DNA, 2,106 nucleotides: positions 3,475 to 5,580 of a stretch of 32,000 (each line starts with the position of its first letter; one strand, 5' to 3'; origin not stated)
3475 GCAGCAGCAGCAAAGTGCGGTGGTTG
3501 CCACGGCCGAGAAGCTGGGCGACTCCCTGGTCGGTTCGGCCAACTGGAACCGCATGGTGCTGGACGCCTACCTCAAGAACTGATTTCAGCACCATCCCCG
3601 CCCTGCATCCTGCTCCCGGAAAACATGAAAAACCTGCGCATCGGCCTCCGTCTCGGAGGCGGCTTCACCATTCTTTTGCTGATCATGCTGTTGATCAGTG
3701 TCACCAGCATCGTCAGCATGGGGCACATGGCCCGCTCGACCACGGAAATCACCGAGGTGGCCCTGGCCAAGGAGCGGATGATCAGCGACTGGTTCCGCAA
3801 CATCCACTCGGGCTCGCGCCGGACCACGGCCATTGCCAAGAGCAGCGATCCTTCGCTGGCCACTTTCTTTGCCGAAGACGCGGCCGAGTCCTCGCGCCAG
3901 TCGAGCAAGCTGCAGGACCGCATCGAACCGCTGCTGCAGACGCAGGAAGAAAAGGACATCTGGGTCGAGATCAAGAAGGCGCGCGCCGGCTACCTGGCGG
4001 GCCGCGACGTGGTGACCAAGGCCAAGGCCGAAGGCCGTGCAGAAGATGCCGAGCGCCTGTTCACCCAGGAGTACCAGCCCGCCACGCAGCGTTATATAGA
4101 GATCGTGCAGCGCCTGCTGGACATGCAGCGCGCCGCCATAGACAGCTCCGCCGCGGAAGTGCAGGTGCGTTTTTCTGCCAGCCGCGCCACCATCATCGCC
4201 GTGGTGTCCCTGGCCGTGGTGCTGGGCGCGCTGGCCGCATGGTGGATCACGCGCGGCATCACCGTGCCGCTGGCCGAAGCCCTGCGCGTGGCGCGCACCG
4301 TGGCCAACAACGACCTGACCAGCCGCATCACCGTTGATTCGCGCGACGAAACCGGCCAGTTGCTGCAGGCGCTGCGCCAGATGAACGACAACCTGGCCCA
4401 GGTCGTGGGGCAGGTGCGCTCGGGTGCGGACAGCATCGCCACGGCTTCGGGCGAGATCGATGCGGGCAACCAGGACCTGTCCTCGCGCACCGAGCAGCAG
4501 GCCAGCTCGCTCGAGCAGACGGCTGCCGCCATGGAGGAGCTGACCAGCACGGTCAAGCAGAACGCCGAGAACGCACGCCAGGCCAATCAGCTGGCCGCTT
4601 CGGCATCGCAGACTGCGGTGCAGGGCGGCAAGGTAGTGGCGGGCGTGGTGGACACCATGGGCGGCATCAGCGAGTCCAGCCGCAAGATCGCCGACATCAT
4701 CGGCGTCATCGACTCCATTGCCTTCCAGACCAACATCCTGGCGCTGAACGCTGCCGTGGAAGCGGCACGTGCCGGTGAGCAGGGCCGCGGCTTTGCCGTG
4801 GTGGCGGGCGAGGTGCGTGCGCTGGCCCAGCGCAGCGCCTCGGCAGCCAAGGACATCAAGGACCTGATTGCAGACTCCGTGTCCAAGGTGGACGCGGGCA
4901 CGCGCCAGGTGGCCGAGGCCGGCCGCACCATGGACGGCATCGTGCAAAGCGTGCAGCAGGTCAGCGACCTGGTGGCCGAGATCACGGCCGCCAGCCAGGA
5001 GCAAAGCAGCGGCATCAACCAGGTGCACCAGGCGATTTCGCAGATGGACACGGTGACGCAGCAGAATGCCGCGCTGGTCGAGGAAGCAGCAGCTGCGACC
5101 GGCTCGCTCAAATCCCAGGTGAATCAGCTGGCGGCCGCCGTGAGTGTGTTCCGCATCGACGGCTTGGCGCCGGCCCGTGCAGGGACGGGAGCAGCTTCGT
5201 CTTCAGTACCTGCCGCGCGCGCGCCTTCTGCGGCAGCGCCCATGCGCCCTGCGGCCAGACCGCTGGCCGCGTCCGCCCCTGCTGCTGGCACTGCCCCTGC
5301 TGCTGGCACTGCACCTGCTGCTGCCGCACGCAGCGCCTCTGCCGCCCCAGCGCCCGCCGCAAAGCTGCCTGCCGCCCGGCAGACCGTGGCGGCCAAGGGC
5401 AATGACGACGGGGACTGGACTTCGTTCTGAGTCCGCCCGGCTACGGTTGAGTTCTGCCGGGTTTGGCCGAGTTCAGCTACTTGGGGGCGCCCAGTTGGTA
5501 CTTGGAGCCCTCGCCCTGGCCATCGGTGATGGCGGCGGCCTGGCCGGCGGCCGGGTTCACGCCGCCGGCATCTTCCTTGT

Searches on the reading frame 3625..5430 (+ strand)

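Call 16: search_protein_families(library=pfam, proteins=[window:3625-5430:+], max_evalue=0.001)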
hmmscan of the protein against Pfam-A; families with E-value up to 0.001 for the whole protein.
window:3625-5430:+ (601 aa): 3 families
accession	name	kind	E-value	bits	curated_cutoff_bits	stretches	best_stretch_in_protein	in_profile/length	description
PF00015.26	MCPsignal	-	2.2e-56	190.8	34.6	1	322-478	2-172/172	Methyl-accepting chemotaxis protein (MCP) signalling domain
PF12729.13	4HB_MCP_1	-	3.7e-19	69.4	27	1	3-171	1-169/181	Four helix bundle sensory module for signal transduction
PF00672.30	HAMP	-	1.3e-10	41.9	25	1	207-257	1-51/53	HAMP domain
